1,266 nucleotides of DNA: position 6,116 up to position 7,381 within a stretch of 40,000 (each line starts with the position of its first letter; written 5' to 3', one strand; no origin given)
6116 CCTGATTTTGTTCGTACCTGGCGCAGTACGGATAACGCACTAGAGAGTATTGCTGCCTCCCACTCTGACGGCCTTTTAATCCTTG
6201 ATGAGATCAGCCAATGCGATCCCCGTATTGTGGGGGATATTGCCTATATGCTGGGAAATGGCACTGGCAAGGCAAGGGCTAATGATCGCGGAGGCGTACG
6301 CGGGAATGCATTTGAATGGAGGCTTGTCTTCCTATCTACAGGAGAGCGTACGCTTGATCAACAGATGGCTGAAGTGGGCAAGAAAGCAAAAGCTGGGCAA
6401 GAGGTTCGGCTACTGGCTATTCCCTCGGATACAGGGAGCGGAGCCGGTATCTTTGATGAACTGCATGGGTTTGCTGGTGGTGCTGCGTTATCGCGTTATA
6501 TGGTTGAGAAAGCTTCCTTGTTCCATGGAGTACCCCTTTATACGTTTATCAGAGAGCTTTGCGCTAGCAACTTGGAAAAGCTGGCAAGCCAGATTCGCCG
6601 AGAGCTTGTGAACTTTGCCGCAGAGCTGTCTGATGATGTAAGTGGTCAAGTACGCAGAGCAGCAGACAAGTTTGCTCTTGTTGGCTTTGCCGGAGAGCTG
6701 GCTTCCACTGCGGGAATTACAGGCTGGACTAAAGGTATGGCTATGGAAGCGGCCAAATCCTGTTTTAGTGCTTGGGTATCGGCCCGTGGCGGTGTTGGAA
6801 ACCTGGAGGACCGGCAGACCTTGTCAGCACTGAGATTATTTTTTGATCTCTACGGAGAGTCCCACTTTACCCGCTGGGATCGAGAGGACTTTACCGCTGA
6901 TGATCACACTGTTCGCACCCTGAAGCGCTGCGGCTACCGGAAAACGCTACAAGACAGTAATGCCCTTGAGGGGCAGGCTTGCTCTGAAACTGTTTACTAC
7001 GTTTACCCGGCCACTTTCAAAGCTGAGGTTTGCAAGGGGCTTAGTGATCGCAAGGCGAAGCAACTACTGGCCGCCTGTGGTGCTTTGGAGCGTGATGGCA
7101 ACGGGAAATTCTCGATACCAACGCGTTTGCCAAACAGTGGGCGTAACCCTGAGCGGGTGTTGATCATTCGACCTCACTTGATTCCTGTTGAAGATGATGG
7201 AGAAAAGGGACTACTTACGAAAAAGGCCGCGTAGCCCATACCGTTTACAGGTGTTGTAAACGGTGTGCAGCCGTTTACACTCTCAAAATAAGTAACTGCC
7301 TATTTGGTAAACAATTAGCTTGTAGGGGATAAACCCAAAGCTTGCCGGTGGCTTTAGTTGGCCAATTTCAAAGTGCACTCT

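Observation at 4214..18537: Two inverted ~125 bp iteron blocks 14 kb apart bracket the primase gene, the integron and the XRE/GNAT module, a possible ori/crr-type bipartite origin or an invertible segment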

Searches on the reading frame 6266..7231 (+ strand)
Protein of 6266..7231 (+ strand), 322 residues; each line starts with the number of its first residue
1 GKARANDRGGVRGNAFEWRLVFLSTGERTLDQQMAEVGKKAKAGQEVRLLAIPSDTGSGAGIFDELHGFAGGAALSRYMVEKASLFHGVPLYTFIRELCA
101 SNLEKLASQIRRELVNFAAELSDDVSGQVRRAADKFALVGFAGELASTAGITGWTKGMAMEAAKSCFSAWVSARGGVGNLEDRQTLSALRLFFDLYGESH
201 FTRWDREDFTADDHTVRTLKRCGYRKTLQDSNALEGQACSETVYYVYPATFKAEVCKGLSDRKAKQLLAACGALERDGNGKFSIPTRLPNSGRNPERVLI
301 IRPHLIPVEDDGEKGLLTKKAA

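Call 85: predict_structure(alignment_id=A2)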
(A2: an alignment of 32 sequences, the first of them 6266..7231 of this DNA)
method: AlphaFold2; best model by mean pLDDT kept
length: 322 residues; sequences in the alignment: 32
mean_pLDDT: 76.0   pTM: 0.50
mean pLDDT of the five models: 76.0, 75.1, 72.1, 71.8, 71.6
residues with pLDDT >= 90: 112; 70-90: 95; 50-70: 74; < 50: 41
segments of 3 or more residues with pLDDT < 50: 1-18, 50-53, 55-57, 312-318, 320-322
pLDDT, mean of each block of 10 residues (from residue 1): 37 47 61 75 60 49 57 62 59 84 92 91 78 91 90 88 87 63 89 92 79 62 88 65 95 93 92 94 92 91 87 49 43
secondary structure, 60 per line:
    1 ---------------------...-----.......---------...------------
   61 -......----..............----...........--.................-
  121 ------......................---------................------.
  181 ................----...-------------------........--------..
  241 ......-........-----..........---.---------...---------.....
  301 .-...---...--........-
elements in order: E22-24 H30-36 E46-48 H62-67 H72-85 H90-100 H103-119 H127-148 H158-173 H180-196 E201-203 E223-230 E239-246 H248-255 H261-270 E284-286 E296-301 H314-321

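Call 88: fold_search(model_id=the predicted structure, library=pdb)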
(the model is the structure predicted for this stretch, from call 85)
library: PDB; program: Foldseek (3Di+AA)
matches with E <= 10: 143; with E <= 0.001: 2
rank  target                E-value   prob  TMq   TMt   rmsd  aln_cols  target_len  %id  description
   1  5dgk_A                2.9e-04  1.00  0.34  0.24   6.5       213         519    9  SCCmec type IV Cch - active helicase (released 2016-08-24)
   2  5dgk_B                7.8e-04  1.00  0.33  0.23   6.9       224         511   10  SCCmec type IV Cch - active helicase (released 2016-08-24)
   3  8tch_A                3.9e-03  1.00  0.33  0.24   6.7       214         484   12  Initiation of replication protein with helicase activity encoded by Pathogenicity Island SaPIBov1 (released 2024-07-03)
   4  8tch_B                1.0e-02  1.00  0.34  0.25   6.6       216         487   12  Initiation of replication protein with helicase activity encoded by Pathogenicity Island SaPIBov1 (released 2024-07-03)
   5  7n0e_B                1.7e-01  0.08  0.12  0.17  17.5       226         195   10  Co-complex of the histidine kinase region of RetS and the dimerization and histidine phosphotransfer domain of GacS (released 2022-03-09)
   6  7pds_F                3.3e-01  0.15  0.17  0.13  13.6       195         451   14  The structure of PriRep1 with dsDNA (released 2022-07-13)
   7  9dos_D                4.4e-01  0.07  0.13  0.10  16.5       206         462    9  Crystal structure of sphA with hydroVGQ (released 2025-10-22)
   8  9cc7_F                6.3e-01  0.09  0.13  0.18  12.1       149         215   13  Bacteriophage PhiTE extended connector complex (released 2025-04-16)
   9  7pds_D                6.3e-01  0.09  0.16  0.13  13.6       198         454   14  The structure of PriRep1 with dsDNA (released 2022-07-13)
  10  6dk7_H                6.3e-01  0.05  0.13  0.16  18.6       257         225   10  RetS histidine kinase region with cobalt (released 2019-03-20)
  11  2gjv_A                6.7e-01  0.07  0.12  0.21  10.1       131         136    9  Crystal Structure of a Protein of Unknown Function from Salmonella typhimurium (released 2006-04-11)
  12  8orq_C                6.7e-01  0.06  0.14  0.12  25.8       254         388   12  Cryo-EM structure of Pyrococcus furiosus apo form RNA polymerase open clamp conformation (released 2024-04-24)
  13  8iyd_G                7.1e-01  0.11  0.15  0.27   9.7       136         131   10  Tail cap of phage lambda tail (released 2023-10-18)
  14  9qjg_A                7.5e-01  0.08  0.14  0.22  11.2       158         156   10  CA domain of LvrB from Leptospira with bound ADP (released 2026-04-08)
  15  7pds_C                8.0e-01  0.08  0.16  0.12  15.1       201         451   14  The structure of PriRep1 with dsDNA (released 2022-07-13)
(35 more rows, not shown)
